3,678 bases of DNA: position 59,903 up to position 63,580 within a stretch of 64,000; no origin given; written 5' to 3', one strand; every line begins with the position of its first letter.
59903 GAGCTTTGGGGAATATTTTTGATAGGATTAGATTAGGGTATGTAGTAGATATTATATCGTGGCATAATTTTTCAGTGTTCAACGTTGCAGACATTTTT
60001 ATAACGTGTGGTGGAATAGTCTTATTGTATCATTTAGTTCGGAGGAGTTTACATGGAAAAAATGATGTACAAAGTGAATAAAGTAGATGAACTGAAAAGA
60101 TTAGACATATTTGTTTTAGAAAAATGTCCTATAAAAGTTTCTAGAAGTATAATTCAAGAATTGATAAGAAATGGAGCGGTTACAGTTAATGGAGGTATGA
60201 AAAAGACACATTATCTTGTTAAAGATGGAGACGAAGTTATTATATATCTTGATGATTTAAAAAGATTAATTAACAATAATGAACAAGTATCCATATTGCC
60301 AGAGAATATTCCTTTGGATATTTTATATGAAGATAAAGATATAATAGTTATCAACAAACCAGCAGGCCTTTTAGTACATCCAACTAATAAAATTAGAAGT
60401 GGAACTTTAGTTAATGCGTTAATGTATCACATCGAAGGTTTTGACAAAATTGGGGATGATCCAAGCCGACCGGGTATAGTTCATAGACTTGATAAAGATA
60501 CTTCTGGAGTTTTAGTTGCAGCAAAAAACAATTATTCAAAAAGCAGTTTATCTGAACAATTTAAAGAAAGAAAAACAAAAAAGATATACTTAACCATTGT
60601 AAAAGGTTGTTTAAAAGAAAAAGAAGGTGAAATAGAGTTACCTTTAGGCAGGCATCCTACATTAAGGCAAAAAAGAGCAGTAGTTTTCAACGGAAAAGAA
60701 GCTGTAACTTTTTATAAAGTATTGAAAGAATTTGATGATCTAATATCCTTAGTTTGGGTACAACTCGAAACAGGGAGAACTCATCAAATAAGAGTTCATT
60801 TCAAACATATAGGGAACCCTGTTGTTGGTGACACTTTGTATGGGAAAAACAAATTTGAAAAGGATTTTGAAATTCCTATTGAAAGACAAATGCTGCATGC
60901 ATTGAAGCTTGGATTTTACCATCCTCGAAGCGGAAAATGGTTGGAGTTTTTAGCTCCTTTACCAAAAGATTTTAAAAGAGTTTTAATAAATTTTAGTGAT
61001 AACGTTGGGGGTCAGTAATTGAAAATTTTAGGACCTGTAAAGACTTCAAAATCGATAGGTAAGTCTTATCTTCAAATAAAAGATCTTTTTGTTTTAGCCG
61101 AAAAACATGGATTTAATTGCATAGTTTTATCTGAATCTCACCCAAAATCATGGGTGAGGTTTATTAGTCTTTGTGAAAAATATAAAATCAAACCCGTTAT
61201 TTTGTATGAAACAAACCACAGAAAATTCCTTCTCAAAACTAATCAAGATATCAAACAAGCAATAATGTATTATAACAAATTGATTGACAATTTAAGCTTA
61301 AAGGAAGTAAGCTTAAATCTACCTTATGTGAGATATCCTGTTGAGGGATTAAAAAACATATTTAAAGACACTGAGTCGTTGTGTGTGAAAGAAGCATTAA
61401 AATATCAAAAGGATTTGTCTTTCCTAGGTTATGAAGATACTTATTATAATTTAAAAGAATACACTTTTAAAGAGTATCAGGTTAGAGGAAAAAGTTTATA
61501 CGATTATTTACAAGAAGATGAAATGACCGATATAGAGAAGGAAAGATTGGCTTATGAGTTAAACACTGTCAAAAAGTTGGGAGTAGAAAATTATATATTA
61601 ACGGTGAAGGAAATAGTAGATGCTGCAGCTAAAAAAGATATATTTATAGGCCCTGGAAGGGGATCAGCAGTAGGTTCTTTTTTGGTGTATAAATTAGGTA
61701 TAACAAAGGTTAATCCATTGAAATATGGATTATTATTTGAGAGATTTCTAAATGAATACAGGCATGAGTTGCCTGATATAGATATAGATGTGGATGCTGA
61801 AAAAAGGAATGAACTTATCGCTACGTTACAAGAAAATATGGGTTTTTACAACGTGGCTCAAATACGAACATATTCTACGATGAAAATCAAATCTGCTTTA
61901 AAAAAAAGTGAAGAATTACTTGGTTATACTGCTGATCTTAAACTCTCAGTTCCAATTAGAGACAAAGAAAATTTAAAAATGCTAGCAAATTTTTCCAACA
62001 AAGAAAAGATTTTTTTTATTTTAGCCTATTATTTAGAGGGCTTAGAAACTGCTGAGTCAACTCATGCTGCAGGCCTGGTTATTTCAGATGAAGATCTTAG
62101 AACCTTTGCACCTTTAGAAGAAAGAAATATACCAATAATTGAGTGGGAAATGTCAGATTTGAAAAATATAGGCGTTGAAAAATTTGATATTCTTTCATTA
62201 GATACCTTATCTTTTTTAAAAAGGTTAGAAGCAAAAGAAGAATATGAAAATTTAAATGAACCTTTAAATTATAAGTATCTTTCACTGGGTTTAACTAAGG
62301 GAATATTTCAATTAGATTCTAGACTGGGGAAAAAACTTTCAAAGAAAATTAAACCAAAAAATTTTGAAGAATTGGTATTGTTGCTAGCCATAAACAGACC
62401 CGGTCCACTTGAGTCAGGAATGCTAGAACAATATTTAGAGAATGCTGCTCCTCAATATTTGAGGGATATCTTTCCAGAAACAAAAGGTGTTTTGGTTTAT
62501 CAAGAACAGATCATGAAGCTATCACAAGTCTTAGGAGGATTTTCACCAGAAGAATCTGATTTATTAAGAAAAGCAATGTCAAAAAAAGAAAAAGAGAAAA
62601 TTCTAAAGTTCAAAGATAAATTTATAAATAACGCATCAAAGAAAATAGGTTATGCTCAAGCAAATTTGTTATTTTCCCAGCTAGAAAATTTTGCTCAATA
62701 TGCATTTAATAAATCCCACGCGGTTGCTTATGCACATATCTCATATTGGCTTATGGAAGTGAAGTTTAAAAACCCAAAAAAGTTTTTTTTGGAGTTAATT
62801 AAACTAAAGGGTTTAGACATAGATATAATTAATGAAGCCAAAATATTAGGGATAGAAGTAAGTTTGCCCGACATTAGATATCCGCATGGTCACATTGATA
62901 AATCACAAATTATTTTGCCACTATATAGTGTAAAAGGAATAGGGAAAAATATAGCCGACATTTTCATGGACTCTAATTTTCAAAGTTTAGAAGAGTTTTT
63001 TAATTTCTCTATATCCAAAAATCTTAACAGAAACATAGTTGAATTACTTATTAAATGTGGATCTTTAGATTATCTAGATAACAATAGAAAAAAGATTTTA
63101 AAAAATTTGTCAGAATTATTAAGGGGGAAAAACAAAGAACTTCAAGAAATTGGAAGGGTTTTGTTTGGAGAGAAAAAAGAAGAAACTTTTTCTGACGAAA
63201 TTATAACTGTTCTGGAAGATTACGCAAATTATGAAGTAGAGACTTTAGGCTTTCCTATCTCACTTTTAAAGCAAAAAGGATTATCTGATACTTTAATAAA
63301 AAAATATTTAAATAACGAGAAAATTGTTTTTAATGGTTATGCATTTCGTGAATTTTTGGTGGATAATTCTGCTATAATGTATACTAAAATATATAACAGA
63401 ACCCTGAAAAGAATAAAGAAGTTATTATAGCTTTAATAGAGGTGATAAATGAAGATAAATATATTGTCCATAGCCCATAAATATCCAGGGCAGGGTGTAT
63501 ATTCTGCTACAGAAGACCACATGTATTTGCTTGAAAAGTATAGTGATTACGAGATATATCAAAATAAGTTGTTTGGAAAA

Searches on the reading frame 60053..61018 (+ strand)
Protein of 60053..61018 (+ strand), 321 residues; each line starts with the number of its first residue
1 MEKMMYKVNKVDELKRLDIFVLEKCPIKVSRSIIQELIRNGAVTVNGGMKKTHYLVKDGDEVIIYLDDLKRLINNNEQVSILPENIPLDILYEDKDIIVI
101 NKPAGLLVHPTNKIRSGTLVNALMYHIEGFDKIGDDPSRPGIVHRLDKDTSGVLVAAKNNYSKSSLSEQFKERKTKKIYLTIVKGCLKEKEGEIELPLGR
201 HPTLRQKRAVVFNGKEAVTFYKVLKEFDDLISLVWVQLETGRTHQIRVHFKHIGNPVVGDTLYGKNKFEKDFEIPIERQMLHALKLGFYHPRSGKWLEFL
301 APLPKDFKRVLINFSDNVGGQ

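Call 11: search_protein_families(library=ncbifam, proteins=[window:60053-61018:+], max_evalue=0.00001)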
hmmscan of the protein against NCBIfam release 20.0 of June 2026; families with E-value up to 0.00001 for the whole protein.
window:60053-61018:+ (321 aa): 7 families
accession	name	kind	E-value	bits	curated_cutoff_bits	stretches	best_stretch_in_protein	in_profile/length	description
TIGR00005.1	rluA_subfam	subfamily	1.5e-87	293.7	192.7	1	15-311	6-294/298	RluA family pseudouridine synthase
NF008385.0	PRK11180.1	equivalog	2.9e-67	227.3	351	1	12-311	15-309/325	23S rRNA pseudouridine(1911/1915/1917) synthase RluD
NF008249.0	PRK11025.1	equivalog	1.6e-45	155.4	378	1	11-314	16-313/317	23S rRNA pseudouridine(955/2504/2580) synthase RluC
NF008321.0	PRK11112.1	equivalog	2.6e-36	125.2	328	1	88-315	2-235/257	tRNA pseudouridine(65) synthase TruC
NF007543.0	PRK10158.1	equivalog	3e-33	115.4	286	1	83-302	9-216/219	bifunctional tRNA pseudouridine(32) synthase/23S rRNA pseudouridine(746) synthase RluA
TIGR01621.1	RluA-like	hypoth_equivalog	1.2e-29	103.1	222.3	1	88-290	2-185/217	TIGR01621 family pseudouridine synthase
TIGR00093.1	TIGR00093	subfamily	4.4e-06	26.5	109.3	0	143-258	34-136/161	pseudouridine synthase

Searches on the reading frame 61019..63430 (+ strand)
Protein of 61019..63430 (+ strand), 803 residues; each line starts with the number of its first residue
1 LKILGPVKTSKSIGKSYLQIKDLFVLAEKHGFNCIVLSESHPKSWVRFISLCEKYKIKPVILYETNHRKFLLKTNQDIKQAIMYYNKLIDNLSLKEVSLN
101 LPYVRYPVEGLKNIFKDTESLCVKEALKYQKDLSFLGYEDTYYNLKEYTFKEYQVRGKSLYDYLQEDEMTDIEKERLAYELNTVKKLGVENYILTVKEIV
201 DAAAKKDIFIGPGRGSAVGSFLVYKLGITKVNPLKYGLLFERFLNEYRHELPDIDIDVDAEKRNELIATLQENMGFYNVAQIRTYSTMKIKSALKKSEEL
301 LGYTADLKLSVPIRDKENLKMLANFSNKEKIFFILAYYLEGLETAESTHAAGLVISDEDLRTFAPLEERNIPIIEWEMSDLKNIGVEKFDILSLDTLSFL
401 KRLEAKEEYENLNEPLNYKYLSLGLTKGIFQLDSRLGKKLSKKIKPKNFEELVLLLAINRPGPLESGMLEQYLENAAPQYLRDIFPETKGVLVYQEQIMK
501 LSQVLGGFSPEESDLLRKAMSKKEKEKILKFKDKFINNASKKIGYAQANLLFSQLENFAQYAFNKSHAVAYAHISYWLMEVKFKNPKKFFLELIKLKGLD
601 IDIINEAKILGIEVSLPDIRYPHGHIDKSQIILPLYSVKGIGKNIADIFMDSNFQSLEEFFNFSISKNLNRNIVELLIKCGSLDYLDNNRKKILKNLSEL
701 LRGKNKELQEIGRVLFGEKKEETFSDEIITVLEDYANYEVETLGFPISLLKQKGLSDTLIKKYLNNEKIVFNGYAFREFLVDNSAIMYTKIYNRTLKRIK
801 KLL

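Call 67: find_encoding_contigs(protein=window:61019-63430:+, flank=10000, max_places=2)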
Protein window:61019-63430:+ (803 aa): 7 contigs read that carry it; 2 places shown.
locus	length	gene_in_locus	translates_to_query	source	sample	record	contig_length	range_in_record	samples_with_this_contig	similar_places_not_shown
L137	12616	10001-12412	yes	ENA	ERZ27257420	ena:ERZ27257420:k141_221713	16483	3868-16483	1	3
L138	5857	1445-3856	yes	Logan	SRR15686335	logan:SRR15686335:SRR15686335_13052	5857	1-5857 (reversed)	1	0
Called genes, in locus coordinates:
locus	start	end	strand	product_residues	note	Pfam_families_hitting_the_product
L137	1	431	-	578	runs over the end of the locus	PF13510:Fer2_4, PF10588:NADH-G_4Fe-4S_3, PF14697:Fer4_21 (weak), PF22117:Fer4_Nqo3 (weak), PF12838:Fer4_7, PF13187:Fer4_9 (weak), PF02906:Fe_hyd_lg_C, PF02256:Fe_hyd_SSU, +2 more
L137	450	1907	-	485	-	PF01512:Complex1_51K, PF10531:SLBB (faint), PF12797:Fer4_2 (faint), PF10589:NADH_4Fe-4S, PF00037:Fer4 (weak), PF13187:Fer4_9 (weak), PF13237:Fer4_10 (weak), PF00037:Fer4 (weak), +2 more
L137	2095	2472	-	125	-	-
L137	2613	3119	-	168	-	PF01257:2Fe-2S_thioredx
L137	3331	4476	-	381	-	PF01408:GFO_IDH_MocA, PF22725:GFO_IDH_MocA_C3, PF02894:GFO_IDH_MocA_C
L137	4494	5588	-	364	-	PF01408:GFO_IDH_MocA, PF02894:GFO_IDH_MocA_C, PF22725:GFO_IDH_MocA_C3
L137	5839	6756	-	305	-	PF04204:HTS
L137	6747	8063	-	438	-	PF01053:Cys_Met_Meta_PP, PF00155:Aminotran_1_2, PF01212:Beta_elim_lyase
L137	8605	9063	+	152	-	PF01252:Peptidase_A8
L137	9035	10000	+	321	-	PF01479:S4, PF00849:PseudoU_synth_2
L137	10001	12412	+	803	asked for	PF07733:DNA_pol3_alpha, PF17657:DNA_pol3_finger, PF14579:HHH_6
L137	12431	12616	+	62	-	?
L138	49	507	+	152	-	PF01252:Peptidase_A8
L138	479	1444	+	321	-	PF01479:S4, PF00849:PseudoU_synth_2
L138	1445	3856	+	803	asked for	PF07733:DNA_pol3_alpha, PF17657:DNA_pol3_finger, PF14579:HHH_6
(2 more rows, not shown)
